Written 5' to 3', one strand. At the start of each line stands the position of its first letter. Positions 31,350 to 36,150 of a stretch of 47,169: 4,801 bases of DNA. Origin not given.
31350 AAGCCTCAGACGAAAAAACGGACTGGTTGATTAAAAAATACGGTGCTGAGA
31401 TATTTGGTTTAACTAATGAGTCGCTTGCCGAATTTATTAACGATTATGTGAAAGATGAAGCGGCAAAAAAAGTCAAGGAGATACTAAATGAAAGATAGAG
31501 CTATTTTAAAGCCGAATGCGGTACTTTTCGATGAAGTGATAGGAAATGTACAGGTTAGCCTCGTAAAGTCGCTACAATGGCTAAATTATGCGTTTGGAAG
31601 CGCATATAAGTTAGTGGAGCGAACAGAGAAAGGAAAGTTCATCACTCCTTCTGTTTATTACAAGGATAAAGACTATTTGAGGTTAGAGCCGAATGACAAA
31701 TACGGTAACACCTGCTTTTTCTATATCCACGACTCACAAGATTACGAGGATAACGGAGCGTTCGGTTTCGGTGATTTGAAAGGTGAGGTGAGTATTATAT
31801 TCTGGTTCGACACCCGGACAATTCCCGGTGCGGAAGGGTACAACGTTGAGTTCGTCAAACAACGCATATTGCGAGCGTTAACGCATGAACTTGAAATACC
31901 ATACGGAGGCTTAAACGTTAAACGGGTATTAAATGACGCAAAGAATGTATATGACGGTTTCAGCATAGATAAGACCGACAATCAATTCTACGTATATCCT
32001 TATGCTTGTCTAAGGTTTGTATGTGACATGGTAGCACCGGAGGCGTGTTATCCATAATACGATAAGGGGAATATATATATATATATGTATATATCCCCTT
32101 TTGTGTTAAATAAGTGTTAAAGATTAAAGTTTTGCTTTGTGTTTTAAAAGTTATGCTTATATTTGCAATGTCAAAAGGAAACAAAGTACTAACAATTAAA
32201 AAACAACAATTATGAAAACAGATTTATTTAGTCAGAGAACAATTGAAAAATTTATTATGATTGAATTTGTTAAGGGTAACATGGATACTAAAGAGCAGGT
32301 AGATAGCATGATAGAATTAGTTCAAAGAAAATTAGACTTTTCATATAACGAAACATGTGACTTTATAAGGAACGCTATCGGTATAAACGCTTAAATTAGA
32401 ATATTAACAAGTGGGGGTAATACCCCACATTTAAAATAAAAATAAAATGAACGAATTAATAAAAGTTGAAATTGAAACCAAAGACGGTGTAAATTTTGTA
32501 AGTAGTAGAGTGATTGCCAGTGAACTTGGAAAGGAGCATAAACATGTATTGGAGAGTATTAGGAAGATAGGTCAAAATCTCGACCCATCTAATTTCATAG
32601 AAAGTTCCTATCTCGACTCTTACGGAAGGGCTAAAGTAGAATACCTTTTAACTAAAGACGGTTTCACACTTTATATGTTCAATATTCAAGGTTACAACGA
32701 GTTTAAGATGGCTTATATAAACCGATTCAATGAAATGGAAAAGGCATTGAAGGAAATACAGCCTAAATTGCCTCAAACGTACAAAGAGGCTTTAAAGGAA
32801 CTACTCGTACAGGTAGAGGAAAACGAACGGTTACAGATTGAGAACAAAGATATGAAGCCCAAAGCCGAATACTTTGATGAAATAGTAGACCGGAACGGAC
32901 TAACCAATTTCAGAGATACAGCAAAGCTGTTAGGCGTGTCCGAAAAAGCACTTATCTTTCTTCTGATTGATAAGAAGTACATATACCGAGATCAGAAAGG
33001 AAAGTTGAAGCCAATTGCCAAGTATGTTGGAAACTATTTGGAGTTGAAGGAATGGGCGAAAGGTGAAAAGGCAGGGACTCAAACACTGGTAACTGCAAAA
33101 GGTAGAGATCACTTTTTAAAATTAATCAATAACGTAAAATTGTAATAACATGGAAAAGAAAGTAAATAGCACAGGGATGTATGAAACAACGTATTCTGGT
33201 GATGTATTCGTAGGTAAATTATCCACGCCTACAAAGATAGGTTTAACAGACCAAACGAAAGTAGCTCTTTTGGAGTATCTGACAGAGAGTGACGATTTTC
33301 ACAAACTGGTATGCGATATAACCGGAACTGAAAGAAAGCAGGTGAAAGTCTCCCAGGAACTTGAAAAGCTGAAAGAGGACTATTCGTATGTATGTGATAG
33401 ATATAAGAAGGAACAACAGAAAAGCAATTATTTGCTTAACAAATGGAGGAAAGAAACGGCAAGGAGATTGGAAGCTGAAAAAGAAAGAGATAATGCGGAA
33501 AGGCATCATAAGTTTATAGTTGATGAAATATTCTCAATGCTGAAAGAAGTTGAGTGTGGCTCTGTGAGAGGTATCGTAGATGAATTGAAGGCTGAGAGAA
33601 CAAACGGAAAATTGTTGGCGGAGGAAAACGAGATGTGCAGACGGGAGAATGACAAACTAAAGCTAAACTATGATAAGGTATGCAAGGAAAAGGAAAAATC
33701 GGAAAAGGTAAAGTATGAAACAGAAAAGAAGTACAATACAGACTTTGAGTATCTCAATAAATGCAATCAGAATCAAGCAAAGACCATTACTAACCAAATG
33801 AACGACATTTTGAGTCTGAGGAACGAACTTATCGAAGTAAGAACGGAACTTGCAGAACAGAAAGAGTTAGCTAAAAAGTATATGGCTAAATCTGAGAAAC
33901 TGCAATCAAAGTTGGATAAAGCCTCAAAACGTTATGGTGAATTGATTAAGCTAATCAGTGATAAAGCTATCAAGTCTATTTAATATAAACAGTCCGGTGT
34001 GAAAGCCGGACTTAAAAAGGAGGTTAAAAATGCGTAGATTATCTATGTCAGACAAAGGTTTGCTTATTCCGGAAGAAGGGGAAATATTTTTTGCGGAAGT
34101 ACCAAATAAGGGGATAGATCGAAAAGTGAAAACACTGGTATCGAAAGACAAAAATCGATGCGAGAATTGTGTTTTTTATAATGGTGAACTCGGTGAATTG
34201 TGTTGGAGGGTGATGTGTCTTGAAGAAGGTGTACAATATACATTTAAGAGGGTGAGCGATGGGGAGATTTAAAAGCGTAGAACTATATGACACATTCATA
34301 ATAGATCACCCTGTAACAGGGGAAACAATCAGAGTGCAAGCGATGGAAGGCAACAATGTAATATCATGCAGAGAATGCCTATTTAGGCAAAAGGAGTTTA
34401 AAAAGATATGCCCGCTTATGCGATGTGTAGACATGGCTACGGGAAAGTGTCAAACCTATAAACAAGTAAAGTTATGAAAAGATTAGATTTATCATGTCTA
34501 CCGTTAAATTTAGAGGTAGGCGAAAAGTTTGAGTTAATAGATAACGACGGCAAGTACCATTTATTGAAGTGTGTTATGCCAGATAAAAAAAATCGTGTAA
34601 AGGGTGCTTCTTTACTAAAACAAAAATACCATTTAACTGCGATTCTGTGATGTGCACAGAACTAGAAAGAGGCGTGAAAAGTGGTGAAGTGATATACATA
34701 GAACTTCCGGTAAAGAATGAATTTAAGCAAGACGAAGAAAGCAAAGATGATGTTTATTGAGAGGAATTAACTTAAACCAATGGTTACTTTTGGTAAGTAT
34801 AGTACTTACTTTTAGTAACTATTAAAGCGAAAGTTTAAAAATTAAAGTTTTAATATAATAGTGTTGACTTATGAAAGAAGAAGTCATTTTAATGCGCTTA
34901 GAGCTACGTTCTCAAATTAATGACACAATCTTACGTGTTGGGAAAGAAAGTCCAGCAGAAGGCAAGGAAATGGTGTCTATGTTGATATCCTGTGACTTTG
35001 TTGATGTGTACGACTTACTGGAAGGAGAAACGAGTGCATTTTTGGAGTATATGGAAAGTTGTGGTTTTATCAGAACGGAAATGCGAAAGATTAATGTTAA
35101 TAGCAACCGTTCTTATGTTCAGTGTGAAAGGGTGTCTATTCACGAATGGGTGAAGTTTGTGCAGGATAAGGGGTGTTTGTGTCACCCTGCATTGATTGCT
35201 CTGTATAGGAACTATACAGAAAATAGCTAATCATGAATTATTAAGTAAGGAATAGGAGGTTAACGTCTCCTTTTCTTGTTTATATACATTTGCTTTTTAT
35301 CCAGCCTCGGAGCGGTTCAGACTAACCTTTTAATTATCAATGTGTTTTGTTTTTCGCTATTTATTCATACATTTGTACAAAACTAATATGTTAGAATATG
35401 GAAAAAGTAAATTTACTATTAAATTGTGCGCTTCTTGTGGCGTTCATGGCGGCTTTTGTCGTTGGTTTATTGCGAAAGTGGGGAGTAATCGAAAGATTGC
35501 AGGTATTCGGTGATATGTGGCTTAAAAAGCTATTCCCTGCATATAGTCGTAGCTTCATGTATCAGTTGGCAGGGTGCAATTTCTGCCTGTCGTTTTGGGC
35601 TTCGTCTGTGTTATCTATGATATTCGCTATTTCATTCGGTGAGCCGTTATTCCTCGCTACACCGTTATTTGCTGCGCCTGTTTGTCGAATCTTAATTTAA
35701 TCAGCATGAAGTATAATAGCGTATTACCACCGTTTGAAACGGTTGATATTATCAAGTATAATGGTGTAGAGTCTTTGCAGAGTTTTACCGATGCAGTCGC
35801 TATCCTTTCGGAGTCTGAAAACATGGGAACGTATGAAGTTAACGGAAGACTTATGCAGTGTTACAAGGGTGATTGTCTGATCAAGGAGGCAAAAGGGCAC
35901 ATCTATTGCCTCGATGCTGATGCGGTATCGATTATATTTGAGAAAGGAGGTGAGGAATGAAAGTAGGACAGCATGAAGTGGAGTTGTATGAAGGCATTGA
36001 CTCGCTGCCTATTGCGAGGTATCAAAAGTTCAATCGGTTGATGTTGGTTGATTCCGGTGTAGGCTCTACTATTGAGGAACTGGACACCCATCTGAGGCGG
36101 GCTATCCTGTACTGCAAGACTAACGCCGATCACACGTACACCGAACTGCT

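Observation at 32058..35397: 3.3-kb accessory island with an early-type promoter interrupts the late structural operon where a tail-tube gene would be expected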

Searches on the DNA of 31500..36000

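Call 104: search_rna_families(source=window, start=31500, end=36000, threshold=evalue, max_evalue=1)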
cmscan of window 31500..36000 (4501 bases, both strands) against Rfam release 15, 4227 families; matches with E-value up to 1: 2.
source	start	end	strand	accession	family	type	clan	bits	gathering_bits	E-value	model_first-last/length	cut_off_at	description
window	32377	32448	+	RF01730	Termite-leu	Cis-reg;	-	20.1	51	0.7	1-78/78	no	Termite-leu RNA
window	31568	31728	+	RF01639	ceN49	Gene; snRNA; snoRNA; HACA-box;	-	19.7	65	0.89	1-134/134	no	Caenorhabditis snoRNA ceN49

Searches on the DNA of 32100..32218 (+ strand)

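Call 44: search_dna_similar(query=window:32100-32218:+, collection=phages, mode=distant, max_rows=40)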
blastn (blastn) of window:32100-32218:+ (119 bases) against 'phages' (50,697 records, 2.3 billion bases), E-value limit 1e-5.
Records with a match: 29; places in all: 115; records where one place covers at least 80% of the query: 24.
Best place of each record, by identity: 95-99% 1; 90-95% 3; 80-90% 21; 60-80% 4.
By first word of the organism name: Bacteroides 29.
By host as written in the record: Bacteroides fragilis 5; Bacteroides fragilis CSC10 3; Bacteroides fragilis DA698 2; Bacteroides fragilis DA695 2; Bacteroides fragilis DA766 2; Bacteroides fragilis HSP40 (ATCC 51477) 2; Bacteroides uniformis DA241 2; Bacteroides fragilis DA486 1; and 10 more.
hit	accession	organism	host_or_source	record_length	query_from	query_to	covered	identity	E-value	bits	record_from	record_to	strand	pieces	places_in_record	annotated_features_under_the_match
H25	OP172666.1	Bacteroides phage BF486P1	Bacteroides fragilis DA486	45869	1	119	100%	95.0%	1e-45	187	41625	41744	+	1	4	hypothetical protein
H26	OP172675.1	Bacteroides phage BF698P1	Bacteroides fragilis DA698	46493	6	119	96%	93.9%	6e-42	175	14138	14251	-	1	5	hypothetical protein (x3)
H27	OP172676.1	Bacteroides phage BF698P3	Bacteroides fragilis DA698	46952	6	119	96%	93.9%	6e-42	175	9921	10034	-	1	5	hypothetical protein (x3)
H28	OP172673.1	Bacteroides phage BF695P2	Bacteroides fragilis DA695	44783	1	119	100%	85.0%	2e-28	129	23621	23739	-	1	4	hypothetical protein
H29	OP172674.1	Bacteroides phage BF695P3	Bacteroides fragilis DA695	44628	1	119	100%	85.0%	2e-28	129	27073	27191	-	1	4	hypothetical protein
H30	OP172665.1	Bacteroides phage BF344P1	Bacteroides fragilis BSC344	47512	1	119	96%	87.9%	1e-12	143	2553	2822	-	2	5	hypothetical protein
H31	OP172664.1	Bacteroides phage BF10P3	Bacteroides fragilis CSC10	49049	1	119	96%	87.9%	1e-12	143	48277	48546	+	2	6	hypothetical protein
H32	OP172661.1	Bacteroides phage BF8P1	Bacteroides fragilis TSN8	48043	1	119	96%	87.9%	1e-12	143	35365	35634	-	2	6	hypothetical protein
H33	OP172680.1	Bacteroides phage BK649P1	Bacteroides ovatus BSC649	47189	1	107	90%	93.5%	4e-38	162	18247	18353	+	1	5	none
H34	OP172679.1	Bacteroides phage BF766P4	Bacteroides fragilis DA766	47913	1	119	100%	83.5%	1e-25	120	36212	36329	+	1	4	hypothetical protein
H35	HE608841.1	Bacteroides phage B124-14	Bacteroides fragilis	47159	1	119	100%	83.2%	4e-26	122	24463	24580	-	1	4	hypothetical protein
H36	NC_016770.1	Bacteroides phage B124-14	Bacteroides fragilis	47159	1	119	100%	83.2%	4e-26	122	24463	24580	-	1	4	hypothetical protein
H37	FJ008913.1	Bacteroides phage B40-8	Bacteroides fragilis HSP40 (ATCC 51477)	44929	1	119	100%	82.6%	5e-24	115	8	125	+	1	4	none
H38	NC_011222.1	Bacteroides phage B40-8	Bacteroides fragilis HSP40 (ATCC 51477)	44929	1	119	100%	82.6%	5e-24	115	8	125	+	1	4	none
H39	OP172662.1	Bacteroides phage BF10P1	Bacteroides fragilis CSC10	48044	1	119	96%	86.2%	7e-10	134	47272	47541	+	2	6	hypothetical protein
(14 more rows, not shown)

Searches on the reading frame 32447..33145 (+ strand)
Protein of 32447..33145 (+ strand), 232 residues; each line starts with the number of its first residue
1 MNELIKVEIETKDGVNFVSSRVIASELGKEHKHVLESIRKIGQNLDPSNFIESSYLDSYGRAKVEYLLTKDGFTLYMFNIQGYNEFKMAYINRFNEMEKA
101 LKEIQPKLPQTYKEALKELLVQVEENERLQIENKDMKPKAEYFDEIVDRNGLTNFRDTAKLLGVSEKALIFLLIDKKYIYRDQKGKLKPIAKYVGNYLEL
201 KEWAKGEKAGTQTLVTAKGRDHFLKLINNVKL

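Call 10: search_protein_families(library=pfam, proteins=[window:32447-33145:+], max_evalue=0.1)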
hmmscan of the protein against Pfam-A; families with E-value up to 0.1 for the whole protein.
window:32447-33145:+ (232 aa): 5 families
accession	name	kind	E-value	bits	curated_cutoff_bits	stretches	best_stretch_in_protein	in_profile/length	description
PF03374.19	ANT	-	4.7e-22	78.8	25.3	1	132-228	3-106/108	Phage antirepressor protein KilAC domain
PF09669.15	Phage_pRha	-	7.8e-22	78.1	29.9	1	18-99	1-91/91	Phage regulatory protein Rha (Phage_pRha)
PF06156.18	YabA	-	0.013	16.5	30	1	91-140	7-52/103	Initiation control protein YabA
PF12102.13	MrcB_N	-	0.028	14.5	25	1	65-116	77-130/183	MrcB-like, N-terminal domain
PF05559.16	DUF763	-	0.037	13.7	35.5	0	28-91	93-155/319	Protein of unknown function (DUF763)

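Call 11: search_protein_families(library=phrogs, proteins=[window:32447-33145:+], max_evalue=0.1)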
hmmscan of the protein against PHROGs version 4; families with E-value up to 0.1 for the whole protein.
window:32447-33145:+ (232 aa): 15 families
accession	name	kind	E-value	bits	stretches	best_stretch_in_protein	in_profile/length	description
phrog_63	-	transcription regulation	1.3e-52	180.6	1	1-229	117-358/431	anti-repressor Ant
phrog_373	-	transcription regulation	3.7e-22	80.1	1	1-135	76-225/373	anti-repressor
phrog_518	-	transcription regulation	5.3e-21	76.3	1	9-137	15-144/268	Rha-like transcriptional regulator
phrog_130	-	transcription regulation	5.4e-21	76.1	1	113-228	284-409/480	anti-repressor Ant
phrog_2657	-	transcription regulation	4e-20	73.1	1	6-105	12-116/243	transcriptional regulator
phrog_995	-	transcription regulation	1.5e-16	61.8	1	4-133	107-245/307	transcriptional regulator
phrog_821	-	transcription regulation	2.3e-13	51.3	1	5-103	151-253/324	transcriptional regulator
phrog_18886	-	unknown function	2.3e-10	41.3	1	20-106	21-115/269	-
phrog_10324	-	transcription regulation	4.7e-09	37.4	1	21-125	9-113/205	anti-repressor Ant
phrog_4936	-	transcription regulation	1.3e-06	29.5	1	81-141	102-163/257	transcriptional regulator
phrog_8244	-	unknown function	3.5e-05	24.1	1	51-146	194-291/383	-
phrog_8235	-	transcription regulation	0.00067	20.3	1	17-105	12-109/219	anti-repressor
phrog_11195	-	unknown function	0.0082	16.6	0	90-129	36-76/122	-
phrog_17716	-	unknown function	0.033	16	1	84-103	9-28/101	-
phrog_15204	-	transcription regulation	0.059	14.1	0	10-41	29-60/79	anti-repressor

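Call 56: search_protein_families(library=padloc, proteins=[window:32447-33145:+], max_evalue=0.1)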
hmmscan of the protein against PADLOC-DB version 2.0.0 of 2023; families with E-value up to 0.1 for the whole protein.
window:32447-33145:+ (232 aa): 2 families
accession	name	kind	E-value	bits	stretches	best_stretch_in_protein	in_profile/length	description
PDLC04610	PDC-M38A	-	0.0084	13.4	1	30-82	203-255/362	-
PDLC04133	mad1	-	0.016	13.5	0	153-197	6-39/60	mads_1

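Call 57: search_protein_families(library=ncbifam, proteins=[window:32447-33145:+], max_evalue=0.1)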
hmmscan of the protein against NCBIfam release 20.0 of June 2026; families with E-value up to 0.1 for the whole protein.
window:32447-33145:+ (232 aa): 2 families
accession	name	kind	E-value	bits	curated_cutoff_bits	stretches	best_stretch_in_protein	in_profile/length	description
TIGR02681.1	phage_pRha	subfamily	2.2e-15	56.7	45.95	1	9-103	5-106/108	phage regulatory protein, Rha family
NF009644.1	PRK13169.1-5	equivalog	0.0032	18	130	1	90-145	6-57/116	DNA replication initiation control protein YabA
